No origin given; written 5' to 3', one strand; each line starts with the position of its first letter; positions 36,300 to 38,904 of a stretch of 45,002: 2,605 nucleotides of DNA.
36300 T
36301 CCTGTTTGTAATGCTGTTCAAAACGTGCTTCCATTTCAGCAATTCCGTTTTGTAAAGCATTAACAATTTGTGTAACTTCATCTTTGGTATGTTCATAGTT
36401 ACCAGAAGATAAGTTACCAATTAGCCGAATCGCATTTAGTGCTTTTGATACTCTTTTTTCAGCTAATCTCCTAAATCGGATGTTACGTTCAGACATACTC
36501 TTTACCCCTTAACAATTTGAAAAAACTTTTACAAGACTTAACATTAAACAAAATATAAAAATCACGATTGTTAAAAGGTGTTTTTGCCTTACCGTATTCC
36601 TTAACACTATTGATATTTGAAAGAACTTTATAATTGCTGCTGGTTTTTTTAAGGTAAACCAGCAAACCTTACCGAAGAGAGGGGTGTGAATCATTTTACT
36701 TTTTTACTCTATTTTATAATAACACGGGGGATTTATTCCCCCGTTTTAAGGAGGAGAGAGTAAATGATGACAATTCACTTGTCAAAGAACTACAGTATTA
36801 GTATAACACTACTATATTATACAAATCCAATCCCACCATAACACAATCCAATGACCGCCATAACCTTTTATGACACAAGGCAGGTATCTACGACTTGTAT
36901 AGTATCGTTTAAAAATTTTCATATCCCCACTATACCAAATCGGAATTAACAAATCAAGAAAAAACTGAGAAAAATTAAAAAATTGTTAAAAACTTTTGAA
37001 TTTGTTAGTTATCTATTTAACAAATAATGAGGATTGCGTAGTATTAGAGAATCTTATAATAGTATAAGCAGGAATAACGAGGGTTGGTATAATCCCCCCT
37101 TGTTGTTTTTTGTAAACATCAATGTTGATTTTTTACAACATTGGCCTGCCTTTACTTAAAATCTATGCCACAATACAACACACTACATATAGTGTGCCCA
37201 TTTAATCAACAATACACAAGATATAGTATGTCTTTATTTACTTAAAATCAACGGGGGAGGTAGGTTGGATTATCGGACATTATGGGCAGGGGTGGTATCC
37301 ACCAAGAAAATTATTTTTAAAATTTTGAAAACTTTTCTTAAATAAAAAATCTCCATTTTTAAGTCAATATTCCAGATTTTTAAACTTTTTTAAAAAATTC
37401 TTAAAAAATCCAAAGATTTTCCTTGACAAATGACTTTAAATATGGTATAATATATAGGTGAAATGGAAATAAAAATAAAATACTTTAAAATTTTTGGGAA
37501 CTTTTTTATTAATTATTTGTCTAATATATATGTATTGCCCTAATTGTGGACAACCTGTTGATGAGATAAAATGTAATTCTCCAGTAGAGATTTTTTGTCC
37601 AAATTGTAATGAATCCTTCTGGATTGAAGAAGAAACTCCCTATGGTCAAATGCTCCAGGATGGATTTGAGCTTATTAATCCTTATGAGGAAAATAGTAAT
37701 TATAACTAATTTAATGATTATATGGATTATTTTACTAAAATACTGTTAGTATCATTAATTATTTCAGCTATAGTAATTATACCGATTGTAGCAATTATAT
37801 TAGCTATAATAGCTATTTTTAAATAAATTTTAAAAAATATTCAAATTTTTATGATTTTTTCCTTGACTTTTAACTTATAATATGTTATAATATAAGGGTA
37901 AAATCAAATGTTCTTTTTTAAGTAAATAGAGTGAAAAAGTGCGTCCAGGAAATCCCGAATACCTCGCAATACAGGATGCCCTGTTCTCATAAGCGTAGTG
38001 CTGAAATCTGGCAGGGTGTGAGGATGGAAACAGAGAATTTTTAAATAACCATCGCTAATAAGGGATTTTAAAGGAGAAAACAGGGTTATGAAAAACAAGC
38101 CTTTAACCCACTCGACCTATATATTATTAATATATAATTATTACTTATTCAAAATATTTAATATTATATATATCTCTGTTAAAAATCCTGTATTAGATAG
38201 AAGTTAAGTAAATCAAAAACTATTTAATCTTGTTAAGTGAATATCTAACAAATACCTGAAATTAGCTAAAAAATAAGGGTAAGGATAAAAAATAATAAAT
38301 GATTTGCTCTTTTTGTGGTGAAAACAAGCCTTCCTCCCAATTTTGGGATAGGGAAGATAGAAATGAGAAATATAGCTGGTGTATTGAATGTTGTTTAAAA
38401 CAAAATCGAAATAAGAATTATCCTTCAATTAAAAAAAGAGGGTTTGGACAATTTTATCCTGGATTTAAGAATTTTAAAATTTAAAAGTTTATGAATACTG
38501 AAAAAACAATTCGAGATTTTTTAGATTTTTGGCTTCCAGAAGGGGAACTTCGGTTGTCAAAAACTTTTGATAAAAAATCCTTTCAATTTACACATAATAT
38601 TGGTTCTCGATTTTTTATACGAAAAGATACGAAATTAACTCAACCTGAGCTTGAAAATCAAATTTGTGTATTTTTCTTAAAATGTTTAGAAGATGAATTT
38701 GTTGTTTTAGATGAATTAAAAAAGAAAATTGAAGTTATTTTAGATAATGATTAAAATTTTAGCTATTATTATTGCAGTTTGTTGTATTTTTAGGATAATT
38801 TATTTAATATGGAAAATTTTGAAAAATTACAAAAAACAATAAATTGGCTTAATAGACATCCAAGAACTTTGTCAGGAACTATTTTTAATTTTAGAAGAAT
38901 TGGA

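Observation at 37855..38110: Perfect promoter firing into a GC-enriched, nested-helix, ORF-free RNA of about 190 nt at the head of the late operon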

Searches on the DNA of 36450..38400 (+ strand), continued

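Call 100: search_with_rna_model(model_id=R3, sources=[window, L002, L009, L010, L011, L012, L013, L014, L015, L016, L017, L018, L019, L020, L021, L022, L023, L024, L025, L026, L027, L028, L029, L030, L031, L032, L033, L034, L035, L036, L037, L038, L039, L040, L041, L042, L043, L044, L045, L046, L047, L048, L049, L050, L051, L052, L053, L054, L055, L056, L057, L058, L059, L060, L061, L062, L063, L064, L065, L066, L067, L068, L069, L070, L071, L072, L073, L074, L075, L076, L077, L078, L079, L080, L081, L082, L083, L084, L085, L086, L087, L088, L089, L090, L091, L092, L093, L094, L095, L096, L097], max_evalue=10, show_alignments=6)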
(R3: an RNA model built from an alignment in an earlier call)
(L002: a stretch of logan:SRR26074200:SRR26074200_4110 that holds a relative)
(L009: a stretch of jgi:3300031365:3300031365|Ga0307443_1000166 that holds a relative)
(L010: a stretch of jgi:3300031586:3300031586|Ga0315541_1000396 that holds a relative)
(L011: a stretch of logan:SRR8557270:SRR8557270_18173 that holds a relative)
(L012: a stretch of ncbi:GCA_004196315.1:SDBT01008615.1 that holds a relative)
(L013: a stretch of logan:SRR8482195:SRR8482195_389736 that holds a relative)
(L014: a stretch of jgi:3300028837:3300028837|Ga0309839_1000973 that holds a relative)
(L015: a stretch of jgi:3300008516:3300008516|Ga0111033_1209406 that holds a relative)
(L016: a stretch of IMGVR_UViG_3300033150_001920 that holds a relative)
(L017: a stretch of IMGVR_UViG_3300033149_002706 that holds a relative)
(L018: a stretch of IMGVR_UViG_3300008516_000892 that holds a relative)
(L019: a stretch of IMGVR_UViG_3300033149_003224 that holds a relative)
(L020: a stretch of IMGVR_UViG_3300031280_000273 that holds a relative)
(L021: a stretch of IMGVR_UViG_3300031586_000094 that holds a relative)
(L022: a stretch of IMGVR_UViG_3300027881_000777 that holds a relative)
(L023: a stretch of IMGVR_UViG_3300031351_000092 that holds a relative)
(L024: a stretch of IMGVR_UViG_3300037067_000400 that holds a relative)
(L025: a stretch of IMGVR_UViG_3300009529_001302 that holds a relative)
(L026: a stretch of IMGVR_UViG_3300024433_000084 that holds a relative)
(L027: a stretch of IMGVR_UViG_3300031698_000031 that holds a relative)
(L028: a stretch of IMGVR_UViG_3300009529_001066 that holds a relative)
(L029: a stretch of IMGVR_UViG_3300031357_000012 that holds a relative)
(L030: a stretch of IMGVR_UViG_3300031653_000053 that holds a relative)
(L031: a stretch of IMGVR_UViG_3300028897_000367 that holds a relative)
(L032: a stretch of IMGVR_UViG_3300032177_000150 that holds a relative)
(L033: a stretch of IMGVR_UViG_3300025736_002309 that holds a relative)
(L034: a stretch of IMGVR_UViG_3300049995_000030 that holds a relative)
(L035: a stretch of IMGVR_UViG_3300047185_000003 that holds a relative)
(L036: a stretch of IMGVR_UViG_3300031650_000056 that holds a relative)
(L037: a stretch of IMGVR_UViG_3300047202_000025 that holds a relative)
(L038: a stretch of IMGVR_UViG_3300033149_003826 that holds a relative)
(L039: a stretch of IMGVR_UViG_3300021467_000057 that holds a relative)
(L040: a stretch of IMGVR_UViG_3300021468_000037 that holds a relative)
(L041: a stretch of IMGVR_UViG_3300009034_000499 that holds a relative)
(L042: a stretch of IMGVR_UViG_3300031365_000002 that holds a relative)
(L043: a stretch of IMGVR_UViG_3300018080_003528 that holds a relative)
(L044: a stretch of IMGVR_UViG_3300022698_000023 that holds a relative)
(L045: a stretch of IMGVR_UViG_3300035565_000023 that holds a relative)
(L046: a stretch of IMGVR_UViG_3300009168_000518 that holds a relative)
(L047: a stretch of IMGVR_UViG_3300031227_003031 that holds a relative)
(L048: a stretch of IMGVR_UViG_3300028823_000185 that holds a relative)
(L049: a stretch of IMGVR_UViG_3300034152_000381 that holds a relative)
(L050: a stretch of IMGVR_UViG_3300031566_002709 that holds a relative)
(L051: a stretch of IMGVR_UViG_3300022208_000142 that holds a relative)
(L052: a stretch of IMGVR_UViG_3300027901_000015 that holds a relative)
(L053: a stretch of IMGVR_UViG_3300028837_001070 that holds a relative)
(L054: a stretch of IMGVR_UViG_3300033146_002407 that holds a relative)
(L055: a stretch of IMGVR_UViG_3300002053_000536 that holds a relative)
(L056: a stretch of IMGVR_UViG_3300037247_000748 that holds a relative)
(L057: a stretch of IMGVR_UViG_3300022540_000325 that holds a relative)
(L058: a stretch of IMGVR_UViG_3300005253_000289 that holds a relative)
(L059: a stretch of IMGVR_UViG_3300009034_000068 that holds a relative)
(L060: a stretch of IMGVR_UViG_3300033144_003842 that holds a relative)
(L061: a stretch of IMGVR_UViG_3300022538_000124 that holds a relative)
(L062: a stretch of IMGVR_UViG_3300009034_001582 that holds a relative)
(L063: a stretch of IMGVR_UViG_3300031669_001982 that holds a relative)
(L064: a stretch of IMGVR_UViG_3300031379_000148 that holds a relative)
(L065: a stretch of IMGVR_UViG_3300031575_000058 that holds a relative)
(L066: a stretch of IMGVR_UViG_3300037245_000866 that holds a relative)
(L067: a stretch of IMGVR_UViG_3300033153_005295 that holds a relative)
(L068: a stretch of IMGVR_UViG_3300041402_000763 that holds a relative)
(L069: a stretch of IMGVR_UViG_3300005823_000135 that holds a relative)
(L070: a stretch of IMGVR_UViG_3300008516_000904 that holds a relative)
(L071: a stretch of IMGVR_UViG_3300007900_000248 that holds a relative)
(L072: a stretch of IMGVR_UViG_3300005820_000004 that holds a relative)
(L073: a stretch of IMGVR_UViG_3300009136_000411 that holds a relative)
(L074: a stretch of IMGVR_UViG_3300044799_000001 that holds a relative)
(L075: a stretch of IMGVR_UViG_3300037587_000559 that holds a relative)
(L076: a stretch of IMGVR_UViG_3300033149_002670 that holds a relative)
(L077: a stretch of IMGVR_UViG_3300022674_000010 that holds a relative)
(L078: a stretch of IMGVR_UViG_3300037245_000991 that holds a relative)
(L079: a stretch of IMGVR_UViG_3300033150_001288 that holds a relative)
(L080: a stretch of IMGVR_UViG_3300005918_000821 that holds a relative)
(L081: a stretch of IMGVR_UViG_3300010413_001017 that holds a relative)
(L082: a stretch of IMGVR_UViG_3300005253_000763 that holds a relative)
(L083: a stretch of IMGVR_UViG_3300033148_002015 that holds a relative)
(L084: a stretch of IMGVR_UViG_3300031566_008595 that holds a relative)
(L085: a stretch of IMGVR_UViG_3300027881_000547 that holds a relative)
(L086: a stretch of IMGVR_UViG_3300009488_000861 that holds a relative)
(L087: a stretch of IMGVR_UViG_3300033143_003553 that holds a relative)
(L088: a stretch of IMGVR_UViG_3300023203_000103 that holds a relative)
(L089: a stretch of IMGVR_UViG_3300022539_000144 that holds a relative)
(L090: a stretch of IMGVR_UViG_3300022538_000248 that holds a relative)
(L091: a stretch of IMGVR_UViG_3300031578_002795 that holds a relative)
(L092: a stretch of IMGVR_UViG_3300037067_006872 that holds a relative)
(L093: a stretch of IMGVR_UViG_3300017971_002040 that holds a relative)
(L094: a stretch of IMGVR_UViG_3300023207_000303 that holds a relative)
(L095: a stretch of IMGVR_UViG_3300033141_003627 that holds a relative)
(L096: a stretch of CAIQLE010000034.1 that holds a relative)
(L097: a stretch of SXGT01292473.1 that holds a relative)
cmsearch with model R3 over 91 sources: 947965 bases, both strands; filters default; matches with E-value up to 10: 8.
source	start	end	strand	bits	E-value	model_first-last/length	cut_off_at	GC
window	37958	38027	+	82.1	9.6e-16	1-70/70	no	0.5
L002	3143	3211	+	74.4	6.9e-14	1-70/70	no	0.42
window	20987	21033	-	20.2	0.54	1-70/70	no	0.19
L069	1752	1808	+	18.4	1.5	1-70/70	no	0.49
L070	6679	6735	+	18.4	1.5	1-70/70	no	0.49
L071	1603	1659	+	18.4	1.5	1-70/70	no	0.49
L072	6679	6735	+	18.4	1.5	1-70/70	no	0.49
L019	748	801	-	15.2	8.3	1-70/70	no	0.2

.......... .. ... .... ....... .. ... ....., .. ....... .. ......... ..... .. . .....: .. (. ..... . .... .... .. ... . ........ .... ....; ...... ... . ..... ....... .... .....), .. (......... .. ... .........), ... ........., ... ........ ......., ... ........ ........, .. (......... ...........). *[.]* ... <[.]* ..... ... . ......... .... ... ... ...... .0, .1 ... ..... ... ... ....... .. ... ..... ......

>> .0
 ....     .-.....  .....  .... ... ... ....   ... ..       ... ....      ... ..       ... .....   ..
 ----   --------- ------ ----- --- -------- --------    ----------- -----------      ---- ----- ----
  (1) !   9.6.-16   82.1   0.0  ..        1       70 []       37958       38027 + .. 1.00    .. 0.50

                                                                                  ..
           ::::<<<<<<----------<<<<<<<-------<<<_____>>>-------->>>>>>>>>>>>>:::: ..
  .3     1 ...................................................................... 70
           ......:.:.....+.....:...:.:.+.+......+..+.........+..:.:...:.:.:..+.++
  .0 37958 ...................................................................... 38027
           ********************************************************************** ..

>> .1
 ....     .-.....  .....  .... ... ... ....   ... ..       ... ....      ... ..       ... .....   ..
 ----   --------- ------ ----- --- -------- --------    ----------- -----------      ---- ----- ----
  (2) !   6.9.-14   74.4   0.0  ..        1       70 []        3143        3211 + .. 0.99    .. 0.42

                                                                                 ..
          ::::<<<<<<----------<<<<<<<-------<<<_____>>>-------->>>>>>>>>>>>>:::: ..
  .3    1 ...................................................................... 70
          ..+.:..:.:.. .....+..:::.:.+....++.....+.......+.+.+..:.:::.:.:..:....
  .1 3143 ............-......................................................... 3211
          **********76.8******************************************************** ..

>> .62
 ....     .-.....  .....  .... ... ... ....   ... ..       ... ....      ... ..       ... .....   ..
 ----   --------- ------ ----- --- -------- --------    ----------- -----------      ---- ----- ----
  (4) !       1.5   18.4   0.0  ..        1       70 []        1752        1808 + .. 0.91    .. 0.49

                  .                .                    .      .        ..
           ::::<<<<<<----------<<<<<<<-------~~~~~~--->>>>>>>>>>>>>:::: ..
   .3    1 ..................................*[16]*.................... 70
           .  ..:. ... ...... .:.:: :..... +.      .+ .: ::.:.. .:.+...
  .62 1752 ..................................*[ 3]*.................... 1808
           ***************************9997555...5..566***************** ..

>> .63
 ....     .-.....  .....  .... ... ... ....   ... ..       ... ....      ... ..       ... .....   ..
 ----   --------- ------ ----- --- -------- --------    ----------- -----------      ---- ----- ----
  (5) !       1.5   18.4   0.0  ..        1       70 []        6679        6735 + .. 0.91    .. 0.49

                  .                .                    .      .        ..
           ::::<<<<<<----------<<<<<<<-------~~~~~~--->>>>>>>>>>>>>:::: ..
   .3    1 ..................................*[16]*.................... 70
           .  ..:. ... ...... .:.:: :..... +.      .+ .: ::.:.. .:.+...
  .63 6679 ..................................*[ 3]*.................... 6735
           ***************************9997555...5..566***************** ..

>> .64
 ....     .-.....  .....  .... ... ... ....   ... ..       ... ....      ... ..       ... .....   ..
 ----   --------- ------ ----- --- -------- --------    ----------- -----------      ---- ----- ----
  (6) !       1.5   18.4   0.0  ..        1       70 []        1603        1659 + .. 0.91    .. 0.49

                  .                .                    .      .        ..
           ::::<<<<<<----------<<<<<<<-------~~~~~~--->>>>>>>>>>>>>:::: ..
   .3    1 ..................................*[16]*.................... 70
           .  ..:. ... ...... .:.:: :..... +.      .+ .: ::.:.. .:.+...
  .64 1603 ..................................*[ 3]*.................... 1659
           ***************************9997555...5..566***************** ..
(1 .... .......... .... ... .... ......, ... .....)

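Call 104: search_with_rna_model(model_id=R3, source=L098, filters=off, max_evalue=1, show_alignments=2)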
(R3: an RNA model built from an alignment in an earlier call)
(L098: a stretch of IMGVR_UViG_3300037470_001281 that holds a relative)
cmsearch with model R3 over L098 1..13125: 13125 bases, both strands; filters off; matches with E-value up to 1: 0.
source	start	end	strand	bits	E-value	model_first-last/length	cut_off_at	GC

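Call 108: search_with_rna_model(model_id=R3, sources=[L009, L012, L014, L034, L057], filters=off, max_evalue=5, show_alignments=3)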
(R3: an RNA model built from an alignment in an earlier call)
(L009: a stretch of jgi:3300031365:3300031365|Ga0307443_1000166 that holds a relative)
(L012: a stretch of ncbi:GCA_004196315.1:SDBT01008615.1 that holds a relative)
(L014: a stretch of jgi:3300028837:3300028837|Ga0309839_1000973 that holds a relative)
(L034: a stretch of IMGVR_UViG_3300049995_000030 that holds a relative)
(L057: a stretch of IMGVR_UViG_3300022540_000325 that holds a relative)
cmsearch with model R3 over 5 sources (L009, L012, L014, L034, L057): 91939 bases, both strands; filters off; matches with E-value up to 5: 3.
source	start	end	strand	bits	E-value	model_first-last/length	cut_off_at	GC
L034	15839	15877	-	16.1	0.49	1-70/70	no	0.23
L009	13625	13706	+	14.4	1.3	1-70/70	no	0.34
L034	16776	16823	+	13.5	2.1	1-70/70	no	0.38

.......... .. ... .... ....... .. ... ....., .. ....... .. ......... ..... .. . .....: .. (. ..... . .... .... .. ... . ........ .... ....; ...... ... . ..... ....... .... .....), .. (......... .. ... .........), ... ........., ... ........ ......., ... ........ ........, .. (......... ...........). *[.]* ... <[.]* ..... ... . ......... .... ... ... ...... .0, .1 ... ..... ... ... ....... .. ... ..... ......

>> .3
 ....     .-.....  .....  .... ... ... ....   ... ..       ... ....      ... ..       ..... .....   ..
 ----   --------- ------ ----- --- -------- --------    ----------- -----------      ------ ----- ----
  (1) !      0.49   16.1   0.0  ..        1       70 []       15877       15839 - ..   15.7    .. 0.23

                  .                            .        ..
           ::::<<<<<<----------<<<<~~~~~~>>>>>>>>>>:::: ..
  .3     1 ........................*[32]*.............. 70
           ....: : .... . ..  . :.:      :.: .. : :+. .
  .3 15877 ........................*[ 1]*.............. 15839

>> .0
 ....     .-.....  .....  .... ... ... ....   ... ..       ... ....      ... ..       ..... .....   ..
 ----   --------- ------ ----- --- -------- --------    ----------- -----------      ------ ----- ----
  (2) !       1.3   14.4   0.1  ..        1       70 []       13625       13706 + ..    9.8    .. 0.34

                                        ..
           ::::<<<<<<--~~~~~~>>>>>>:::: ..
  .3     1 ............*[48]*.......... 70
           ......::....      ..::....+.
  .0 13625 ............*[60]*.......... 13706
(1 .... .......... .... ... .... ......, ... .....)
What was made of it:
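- Tried and rejected: Its hits in L069-L072 lie inside TerL and were rejected (calls 100, 108).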

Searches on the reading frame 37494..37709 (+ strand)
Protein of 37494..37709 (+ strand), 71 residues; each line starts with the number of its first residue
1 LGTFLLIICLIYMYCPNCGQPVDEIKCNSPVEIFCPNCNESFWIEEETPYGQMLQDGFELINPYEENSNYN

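Call 13: search_protein_families(library=phrogs, proteins=[window:37494-37709:+], max_evalue=0.001)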
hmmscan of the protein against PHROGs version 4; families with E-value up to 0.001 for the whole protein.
window:37494-37709:+ (71 aa): 0 families

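Call 14: search_protein_families(library=pfam, proteins=[window:37494-37709:+], max_evalue=0.01)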
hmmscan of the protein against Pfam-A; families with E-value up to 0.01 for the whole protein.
window:37494-37709:+ (71 aa): 9 families
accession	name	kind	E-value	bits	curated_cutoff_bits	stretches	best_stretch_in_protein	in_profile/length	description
PF06044.18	DpnI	-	4.5e-05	23.6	26.7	1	13-45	32-66/183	Dam-replacing family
PF07191.17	Zn_ribbon_6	-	0.00026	21.4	25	1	13-40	30-57/67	Double zinc ribbon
PF12773.13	DZR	-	0.00088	19.8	27.3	1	14-41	14-33/45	Double zinc ribbon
PF24460.1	DUF7575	-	0.0011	18.7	28.5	0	15-24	6-15/28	Domain of unknown function (DUF7575)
PF08271.17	Zn_Ribbon_TF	-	0.0042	17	29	0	34-48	2-15/43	TFIIB zinc-binding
PF13240.11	Zn_Ribbon_1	-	0.0058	16.8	25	0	14-23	1-10/23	zinc-ribbon domain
PF13248.11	Zn_ribbon_3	-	0.0074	16.2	27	0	14-38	4-22/26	zinc-ribbon domain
PF14354.12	Lar_restr_allev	-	0.0083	16.8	28.6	0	15-52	6-45/58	Restriction alleviation protein Lar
PF13717.11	Zn_ribbon_4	-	0.0086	16.4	30.3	0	33-47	3-17/36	zinc-ribbon domain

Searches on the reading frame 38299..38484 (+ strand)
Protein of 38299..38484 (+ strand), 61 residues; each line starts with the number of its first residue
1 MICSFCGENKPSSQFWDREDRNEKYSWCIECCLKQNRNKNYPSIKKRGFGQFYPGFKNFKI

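Call 13: search_protein_families(library=phrogs, proteins=[window:38299-38484:+], max_evalue=0.001)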
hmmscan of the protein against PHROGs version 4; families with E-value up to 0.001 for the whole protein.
window:38299-38484:+ (61 aa): 1 family
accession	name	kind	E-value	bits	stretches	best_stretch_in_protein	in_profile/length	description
phrog_2340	-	DNA, RNA and nucleotide metabolism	0.00044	21.4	1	2-40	10-50/171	endonuclease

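Call 14: search_protein_families(library=pfam, proteins=[window:38299-38484:+], max_evalue=0.01)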
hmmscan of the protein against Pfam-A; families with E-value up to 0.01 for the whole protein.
window:38299-38484:+ (61 aa): 0 families

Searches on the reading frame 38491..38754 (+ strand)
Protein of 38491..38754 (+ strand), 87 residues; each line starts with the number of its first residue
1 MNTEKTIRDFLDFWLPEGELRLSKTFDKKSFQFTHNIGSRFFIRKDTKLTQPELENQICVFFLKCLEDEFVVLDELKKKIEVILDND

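Call 13: search_protein_families(library=phrogs, proteins=[window:38491-38754:+], max_evalue=0.001)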
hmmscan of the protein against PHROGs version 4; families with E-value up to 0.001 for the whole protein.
window:38491-38754:+ (87 aa): 0 families

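Call 14: search_protein_families(library=pfam, proteins=[window:38491-38754:+], max_evalue=0.01)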
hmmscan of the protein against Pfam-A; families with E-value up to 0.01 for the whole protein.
window:38491-38754:+ (87 aa): 0 families

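Call 71: find_related_loci(query=A4, collection=viral_contigs, flank=4000)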
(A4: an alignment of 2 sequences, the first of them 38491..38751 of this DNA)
Query A4 (87 aa) in viral_contigs; peptide patterns used: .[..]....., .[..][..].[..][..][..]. (x = any residue, [..] = any of these).
250 stretches matched a pattern, but none encodes a relative of the query by tblastn (E <= 1e-3).

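Call 105: list_cluster_members(proteins=[window:38491-38751:+, L002:3526-3834:+, window:38299-38481:+, window:37530-37706:+])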
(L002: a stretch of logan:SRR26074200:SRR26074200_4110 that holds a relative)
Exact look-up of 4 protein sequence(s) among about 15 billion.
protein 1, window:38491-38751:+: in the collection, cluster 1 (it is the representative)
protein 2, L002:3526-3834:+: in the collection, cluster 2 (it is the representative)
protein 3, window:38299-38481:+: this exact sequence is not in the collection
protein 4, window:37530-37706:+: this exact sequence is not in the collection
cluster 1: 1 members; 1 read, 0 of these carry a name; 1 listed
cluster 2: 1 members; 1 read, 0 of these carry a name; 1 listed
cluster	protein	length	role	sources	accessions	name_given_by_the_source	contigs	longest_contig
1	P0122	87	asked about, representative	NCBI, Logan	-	-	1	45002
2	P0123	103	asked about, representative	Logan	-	-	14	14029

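Call 106: find_encoding_contigs(protein=P0123, flank=3000, max_places=10)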
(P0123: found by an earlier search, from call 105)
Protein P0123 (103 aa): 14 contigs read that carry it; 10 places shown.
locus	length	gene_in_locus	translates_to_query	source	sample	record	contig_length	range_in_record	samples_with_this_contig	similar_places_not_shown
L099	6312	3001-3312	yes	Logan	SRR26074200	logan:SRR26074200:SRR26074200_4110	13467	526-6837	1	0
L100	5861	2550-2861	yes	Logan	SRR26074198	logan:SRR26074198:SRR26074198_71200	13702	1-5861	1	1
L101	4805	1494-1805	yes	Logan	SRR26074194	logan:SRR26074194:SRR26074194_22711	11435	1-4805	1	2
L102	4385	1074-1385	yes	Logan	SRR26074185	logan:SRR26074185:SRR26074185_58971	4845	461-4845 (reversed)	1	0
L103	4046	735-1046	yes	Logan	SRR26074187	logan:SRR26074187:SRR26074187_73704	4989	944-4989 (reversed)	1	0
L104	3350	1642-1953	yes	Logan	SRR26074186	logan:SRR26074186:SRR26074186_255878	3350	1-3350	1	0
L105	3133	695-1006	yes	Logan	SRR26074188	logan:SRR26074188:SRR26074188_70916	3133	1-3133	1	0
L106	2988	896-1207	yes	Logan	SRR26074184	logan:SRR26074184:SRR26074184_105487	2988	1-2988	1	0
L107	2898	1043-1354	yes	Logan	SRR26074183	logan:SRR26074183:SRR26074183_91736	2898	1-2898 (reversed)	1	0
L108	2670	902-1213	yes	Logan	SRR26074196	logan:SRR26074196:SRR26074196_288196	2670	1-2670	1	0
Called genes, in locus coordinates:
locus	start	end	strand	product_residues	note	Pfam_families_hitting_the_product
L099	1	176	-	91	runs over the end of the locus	PF24749:DUF7695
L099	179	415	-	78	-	-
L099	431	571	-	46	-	-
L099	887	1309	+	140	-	-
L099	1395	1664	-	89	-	-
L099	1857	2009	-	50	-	-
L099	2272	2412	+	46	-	-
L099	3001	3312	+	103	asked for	-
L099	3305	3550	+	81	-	-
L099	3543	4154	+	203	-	-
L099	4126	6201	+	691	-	-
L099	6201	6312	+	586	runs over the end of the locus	-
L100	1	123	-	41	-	?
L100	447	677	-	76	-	-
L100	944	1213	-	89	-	-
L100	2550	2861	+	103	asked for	-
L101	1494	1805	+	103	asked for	-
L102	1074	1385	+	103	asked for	-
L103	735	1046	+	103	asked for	-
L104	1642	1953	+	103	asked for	-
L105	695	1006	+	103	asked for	-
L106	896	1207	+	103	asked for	-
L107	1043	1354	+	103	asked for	-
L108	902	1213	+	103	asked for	-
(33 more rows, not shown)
